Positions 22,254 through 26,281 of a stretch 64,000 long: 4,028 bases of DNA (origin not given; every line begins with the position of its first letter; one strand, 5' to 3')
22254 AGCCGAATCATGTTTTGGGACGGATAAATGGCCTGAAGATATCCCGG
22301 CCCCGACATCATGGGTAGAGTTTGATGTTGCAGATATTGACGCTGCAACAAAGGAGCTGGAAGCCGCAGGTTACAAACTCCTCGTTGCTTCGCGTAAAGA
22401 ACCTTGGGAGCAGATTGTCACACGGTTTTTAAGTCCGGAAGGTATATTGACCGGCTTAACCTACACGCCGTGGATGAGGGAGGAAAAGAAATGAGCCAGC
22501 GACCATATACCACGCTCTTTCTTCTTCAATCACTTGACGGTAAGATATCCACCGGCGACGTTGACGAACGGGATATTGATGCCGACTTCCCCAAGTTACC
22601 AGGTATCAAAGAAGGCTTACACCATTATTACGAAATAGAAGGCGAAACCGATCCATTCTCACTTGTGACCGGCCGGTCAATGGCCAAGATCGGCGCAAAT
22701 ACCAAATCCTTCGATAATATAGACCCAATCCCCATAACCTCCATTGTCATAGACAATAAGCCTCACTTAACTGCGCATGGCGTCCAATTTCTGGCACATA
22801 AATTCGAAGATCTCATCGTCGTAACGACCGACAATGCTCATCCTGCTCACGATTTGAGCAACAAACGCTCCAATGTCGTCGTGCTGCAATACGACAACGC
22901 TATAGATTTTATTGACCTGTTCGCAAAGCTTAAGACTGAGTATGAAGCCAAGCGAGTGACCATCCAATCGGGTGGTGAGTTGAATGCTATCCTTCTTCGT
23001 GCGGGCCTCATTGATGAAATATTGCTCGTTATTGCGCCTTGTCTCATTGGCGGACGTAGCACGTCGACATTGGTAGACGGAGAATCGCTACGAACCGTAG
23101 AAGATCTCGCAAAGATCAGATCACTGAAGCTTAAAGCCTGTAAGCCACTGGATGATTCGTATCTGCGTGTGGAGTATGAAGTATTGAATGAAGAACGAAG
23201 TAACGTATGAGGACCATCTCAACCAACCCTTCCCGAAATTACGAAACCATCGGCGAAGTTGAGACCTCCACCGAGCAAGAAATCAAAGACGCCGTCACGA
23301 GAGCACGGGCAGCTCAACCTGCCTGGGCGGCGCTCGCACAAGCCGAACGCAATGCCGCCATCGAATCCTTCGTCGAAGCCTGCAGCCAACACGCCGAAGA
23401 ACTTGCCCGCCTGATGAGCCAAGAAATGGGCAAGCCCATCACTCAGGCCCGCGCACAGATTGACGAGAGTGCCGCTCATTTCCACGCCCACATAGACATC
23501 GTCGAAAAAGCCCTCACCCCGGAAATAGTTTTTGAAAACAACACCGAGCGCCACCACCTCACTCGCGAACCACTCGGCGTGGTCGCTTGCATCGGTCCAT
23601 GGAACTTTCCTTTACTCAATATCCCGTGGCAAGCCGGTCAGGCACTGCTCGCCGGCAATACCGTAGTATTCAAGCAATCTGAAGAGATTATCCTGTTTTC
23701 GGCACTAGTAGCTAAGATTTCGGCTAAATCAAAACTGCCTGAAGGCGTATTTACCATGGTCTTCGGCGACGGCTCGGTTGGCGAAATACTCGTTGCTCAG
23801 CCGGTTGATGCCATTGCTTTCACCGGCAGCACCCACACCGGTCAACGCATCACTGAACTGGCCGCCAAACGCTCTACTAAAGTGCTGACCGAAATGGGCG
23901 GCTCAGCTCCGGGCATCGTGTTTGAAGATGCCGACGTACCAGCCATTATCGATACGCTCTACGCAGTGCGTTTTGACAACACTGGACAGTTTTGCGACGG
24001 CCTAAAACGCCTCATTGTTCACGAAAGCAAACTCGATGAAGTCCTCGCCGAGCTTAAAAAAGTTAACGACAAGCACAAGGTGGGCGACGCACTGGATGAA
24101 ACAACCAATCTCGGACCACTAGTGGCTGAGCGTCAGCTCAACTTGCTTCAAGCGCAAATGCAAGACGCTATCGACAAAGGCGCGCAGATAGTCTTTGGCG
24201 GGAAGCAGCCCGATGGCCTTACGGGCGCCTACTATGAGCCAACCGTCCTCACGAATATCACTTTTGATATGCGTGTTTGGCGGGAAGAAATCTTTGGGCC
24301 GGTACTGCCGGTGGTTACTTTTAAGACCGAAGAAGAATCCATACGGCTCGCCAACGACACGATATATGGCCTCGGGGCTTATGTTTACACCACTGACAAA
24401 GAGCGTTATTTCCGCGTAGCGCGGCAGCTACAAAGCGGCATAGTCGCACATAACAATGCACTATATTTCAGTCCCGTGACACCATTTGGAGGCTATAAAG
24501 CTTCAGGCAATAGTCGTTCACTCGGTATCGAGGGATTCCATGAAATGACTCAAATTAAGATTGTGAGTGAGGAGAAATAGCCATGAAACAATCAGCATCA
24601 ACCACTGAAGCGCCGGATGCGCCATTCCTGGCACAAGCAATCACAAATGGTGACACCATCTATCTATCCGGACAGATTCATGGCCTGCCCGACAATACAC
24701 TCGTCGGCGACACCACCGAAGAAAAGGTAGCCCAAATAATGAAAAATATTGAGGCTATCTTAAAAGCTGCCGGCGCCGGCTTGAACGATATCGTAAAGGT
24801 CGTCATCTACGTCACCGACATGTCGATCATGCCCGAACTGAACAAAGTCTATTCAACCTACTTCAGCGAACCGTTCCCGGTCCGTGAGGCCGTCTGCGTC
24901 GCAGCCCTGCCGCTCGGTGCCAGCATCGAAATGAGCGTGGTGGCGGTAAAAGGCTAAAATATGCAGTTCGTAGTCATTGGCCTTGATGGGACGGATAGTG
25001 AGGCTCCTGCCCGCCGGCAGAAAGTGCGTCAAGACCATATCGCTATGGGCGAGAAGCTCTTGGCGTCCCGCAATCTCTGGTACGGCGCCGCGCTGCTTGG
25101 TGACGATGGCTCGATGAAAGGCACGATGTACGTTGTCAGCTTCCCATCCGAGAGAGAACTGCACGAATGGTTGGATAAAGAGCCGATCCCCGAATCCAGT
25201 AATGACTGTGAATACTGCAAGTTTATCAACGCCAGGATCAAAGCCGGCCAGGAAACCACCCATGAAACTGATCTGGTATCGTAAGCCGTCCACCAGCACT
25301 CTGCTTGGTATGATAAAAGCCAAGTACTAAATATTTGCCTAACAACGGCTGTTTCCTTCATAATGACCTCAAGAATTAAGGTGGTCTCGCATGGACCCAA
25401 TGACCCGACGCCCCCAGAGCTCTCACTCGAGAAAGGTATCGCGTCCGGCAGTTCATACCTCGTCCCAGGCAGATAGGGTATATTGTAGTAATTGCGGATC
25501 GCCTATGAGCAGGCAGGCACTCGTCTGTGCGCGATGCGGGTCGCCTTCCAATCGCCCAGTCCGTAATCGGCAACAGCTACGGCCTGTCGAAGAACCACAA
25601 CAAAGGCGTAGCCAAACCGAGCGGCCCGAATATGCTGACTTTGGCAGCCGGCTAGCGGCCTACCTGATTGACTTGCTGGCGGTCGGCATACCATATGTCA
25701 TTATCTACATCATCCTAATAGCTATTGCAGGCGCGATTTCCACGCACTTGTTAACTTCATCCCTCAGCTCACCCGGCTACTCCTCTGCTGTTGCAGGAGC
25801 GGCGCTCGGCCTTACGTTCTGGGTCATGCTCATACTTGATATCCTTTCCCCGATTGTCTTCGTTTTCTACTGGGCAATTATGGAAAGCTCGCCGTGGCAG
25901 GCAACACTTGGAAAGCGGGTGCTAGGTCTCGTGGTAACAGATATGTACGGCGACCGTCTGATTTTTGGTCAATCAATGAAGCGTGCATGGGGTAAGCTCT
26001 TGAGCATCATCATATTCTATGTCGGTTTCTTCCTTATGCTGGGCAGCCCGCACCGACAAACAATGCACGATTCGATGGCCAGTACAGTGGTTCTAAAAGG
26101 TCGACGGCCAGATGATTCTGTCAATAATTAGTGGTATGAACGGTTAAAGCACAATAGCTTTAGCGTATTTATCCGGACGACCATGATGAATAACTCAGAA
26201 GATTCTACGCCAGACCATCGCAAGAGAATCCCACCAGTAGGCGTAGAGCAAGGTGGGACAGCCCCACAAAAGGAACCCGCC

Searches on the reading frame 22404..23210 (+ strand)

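Call 13: search_protein_families(library=pfam, proteins=[window:22404-23210:+], max_evalue=0.01)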
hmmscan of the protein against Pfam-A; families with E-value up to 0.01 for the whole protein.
window:22404-23210:+ (268 aa): 1 family
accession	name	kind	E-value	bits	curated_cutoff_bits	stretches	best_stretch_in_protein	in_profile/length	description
PF01872.23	RibD_C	-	5.1e-19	69.3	24.1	1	34-244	1-186/197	RibD C-terminal domain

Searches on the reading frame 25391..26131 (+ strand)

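Call 13: search_protein_families(library=pfam, proteins=[window:25391-26131:+], max_evalue=0.01)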
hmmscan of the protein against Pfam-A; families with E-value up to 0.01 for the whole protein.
window:25391-26131:+ (246 aa): 7 families
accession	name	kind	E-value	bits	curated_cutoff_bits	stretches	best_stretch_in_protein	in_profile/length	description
PF06271.18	RDD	-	2.9e-22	79.9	24.1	1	81-230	1-136/137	RDD family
PF13248.11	Zn_ribbon_3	-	2.7e-05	23.9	27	1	30-51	3-24/26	zinc-ribbon domain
PF12773.13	DZR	-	0.0026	18.3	27.3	1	32-52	1-21/45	Double zinc ribbon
PF13240.11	Zn_Ribbon_1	-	0.0027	17.9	25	1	31-52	1-22/23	zinc-ribbon domain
PF03117.19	Herpes_UL49_1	-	0.0027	17.5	25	1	21-64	146-186/245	UL49 family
PF01783.29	Ribosomal_L32p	-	0.0055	17.3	21.3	0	10-57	7-53/56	Ribosomal L32p protein family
PF09297.16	Zn_ribbon_NUD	-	0.0057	16.8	24.8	0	31-42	5-16/32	NADH pyrophosphatase zinc ribbon domain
